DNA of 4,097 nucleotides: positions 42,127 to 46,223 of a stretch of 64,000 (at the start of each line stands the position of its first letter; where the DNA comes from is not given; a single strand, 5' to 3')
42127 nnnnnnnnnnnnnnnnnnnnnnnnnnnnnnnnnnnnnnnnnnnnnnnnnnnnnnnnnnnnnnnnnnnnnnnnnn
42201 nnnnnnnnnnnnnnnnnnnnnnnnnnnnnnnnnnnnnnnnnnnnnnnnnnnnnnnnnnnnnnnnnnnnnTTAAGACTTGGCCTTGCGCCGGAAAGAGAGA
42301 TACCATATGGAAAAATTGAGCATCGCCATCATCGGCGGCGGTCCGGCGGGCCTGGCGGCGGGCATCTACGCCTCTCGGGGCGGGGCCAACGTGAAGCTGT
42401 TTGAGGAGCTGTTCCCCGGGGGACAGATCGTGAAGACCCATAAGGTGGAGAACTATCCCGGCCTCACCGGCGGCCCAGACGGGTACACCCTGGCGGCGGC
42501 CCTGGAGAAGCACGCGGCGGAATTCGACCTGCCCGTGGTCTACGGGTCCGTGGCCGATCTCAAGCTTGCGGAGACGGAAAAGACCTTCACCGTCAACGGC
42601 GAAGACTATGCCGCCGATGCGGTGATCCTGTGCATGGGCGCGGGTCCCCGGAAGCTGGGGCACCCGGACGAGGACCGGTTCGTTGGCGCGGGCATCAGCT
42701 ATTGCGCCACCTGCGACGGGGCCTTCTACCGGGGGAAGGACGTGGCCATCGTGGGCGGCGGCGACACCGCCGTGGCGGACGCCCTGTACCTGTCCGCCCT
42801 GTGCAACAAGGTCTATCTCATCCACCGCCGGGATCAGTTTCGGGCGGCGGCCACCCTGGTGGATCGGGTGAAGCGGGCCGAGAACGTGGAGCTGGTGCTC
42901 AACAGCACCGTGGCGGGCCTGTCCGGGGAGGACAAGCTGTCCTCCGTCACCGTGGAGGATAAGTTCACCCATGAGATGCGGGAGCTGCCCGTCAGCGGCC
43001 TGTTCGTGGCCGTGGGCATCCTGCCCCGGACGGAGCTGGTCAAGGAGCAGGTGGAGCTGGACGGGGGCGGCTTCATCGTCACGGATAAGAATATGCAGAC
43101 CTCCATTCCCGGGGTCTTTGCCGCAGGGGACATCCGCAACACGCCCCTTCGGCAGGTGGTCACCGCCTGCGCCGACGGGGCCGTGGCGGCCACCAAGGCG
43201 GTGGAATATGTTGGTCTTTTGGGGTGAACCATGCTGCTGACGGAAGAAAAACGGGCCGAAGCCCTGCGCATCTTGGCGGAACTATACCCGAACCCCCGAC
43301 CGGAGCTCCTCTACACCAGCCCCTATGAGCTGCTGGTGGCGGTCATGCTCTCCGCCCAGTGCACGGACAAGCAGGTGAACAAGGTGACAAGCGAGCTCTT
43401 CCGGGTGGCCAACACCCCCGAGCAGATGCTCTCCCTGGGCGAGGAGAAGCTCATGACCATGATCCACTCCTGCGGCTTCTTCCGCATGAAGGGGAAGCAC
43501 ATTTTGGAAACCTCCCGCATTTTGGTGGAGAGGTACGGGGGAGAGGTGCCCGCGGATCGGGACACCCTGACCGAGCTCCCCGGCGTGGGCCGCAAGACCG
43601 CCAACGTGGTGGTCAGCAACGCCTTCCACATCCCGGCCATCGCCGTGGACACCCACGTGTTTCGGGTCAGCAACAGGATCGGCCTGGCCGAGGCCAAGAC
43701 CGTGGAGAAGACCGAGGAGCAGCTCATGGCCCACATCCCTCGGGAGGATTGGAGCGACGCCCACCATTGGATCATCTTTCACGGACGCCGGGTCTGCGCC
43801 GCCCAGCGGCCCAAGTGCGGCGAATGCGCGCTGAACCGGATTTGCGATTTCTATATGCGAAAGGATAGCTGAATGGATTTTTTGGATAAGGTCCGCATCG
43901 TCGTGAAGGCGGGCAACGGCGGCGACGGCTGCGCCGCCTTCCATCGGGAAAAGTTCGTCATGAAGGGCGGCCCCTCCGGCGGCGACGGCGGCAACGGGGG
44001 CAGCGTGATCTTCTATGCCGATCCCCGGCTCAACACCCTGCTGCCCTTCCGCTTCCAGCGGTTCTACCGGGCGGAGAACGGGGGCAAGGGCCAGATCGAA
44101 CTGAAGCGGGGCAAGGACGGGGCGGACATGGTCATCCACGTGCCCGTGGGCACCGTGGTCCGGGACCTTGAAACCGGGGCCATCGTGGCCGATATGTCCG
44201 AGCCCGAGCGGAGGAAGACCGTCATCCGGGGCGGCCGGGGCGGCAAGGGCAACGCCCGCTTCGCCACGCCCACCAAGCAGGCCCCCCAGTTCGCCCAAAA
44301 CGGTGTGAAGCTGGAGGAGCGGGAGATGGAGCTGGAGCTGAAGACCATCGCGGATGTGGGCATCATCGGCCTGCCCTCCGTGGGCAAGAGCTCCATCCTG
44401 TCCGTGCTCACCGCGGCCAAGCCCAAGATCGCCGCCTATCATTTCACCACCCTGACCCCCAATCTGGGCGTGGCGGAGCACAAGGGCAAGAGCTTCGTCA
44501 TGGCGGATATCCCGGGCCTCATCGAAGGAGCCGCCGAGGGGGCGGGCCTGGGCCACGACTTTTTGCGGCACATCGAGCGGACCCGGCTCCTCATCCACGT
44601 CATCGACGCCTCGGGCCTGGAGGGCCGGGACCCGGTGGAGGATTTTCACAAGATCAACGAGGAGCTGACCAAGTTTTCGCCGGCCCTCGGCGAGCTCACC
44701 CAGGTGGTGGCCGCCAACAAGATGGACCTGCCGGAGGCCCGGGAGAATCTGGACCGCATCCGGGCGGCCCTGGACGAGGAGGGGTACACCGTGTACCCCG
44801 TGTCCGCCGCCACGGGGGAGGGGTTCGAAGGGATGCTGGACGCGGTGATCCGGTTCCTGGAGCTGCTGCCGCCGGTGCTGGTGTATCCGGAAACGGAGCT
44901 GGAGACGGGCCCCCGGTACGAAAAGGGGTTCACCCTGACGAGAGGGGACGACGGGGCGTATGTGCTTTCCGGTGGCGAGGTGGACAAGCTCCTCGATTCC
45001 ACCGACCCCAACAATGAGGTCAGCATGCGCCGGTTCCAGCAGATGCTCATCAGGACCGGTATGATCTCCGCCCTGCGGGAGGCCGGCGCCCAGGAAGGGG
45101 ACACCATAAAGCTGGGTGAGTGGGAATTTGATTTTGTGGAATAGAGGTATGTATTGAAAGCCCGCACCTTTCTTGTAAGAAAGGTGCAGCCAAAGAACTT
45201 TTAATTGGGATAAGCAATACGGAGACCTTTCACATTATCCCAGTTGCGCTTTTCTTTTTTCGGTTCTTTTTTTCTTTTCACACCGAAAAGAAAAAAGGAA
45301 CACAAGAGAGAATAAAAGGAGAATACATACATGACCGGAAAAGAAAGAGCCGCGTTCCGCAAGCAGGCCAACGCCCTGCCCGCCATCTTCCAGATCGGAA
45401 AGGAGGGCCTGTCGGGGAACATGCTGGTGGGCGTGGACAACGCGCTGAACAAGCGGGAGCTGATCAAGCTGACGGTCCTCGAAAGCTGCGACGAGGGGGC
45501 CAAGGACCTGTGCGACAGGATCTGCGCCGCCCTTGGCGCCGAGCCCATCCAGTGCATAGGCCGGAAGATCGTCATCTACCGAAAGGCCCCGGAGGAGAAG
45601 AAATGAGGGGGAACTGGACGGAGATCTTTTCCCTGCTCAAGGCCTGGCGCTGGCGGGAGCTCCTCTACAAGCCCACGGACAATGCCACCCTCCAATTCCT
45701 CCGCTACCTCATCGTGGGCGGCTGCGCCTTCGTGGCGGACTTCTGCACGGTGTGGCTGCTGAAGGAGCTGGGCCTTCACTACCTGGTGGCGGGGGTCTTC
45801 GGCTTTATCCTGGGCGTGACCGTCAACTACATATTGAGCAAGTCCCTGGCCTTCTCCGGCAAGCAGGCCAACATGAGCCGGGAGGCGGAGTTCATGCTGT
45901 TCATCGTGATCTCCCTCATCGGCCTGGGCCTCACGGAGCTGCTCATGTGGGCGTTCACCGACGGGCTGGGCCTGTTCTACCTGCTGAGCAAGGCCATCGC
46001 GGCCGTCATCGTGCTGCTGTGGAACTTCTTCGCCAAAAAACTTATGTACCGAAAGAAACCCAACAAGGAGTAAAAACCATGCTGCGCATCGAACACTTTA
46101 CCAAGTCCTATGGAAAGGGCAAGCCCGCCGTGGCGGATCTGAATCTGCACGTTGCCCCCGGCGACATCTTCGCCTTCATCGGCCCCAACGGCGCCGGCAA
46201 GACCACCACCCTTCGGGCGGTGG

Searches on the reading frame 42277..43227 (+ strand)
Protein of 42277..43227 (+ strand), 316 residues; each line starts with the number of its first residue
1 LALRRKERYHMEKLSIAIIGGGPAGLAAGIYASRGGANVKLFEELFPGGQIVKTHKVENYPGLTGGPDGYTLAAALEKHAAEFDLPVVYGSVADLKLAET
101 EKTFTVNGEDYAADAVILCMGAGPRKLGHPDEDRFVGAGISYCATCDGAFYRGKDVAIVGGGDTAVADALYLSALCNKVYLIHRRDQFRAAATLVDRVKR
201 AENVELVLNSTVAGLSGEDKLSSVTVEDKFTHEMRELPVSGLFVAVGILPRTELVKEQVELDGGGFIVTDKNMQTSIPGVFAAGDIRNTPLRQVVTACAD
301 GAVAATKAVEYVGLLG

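Call 54: search_protein_families(library=pfam, proteins=[window:42277-43227:+], max_evalue=0.00001)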
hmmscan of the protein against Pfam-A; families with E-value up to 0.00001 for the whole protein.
window:42277-43227:+ (316 aa): 6 families
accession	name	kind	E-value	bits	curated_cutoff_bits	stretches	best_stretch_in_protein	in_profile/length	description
PF07992.20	Pyr_redox_2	-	3.4e-49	168.3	26.1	1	15-301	2-291/291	Pyridine nucleotide-disulphide oxidoreductase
PF13738.12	Pyr_redox_3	-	1.7e-17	64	30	1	71-284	82-305/305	Pyridine nucleotide-disulphide oxidoreductase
PF00070.33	Pyr_redox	-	1.5e-15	57.9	22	1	156-228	2-81/82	Pyridine nucleotide-disulphide oxidoreductase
PF01266.30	DAO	-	7e-08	32.8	27.9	0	16-49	2-37/353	FAD dependent oxidoreductase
PF01134.28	GIDA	-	2.5e-07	30.6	22.1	0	16-56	2-31/391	Glucose inhibited division protein A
PF12831.13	FAD_oxidored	-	5.5e-06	26.4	27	0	16-52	2-39/416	FAD dependent oxidoreductase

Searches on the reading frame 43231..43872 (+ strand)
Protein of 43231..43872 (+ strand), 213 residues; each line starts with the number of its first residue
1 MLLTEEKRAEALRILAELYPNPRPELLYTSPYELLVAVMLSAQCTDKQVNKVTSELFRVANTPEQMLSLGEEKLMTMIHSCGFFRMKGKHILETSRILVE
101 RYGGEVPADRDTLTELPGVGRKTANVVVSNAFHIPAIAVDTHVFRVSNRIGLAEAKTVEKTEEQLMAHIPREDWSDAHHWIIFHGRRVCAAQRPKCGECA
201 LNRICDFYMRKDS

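Call 55: search_protein_families(library=pfam, proteins=[window:43231-43872:+], max_evalue=0.00001)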
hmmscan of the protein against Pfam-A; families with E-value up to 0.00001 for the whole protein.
window:43231-43872:+ (213 aa): 2 families
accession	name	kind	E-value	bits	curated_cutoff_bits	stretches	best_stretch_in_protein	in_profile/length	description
PF00730.31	HhH-GPD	-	3.5e-25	88.9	26.2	1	36-170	1-107/108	HhH-GPD superfamily base excision DNA repair protein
PF00633.29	HHH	-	6e-10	38.9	24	1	101-129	1-29/30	Helix-hairpin-helix motif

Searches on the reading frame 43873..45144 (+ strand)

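Call 55: search_protein_families(library=pfam, proteins=[window:43873-45144:+], max_evalue=0.00001)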
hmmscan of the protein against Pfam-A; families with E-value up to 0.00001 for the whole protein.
window:43873-45144:+ (423 aa): 4 families
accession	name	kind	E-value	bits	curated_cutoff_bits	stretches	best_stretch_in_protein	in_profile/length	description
PF01018.28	GTP1_OBG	-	9e-59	198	27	1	5-158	2-155/155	GTP1/OBG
PF01926.29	MMR_HSR1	-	2e-23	83.1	21.9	1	161-269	1-100/113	50S ribosome-binding GTPase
PF09269.16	DUF1967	-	1.2e-19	70.5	27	1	353-421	1-70/70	Domain of unknown function (DUF1967)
PF02421.24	FeoB_N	-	9.3e-10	38.7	27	1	162-323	3-154/156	Ferrous iron transport protein B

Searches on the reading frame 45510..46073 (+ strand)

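Call 55: search_protein_families(library=pfam, proteins=[window:45510-46073:+], max_evalue=0.00001)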
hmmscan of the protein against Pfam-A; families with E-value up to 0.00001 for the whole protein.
window:45510-46073:+ (187 aa): 1 family
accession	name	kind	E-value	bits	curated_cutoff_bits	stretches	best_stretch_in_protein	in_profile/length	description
PF04138.20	GtrA_DPMS_TM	-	1.4e-23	83.7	26.1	1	65-178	1-114/117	GtrA/DPMS, transmembrane domain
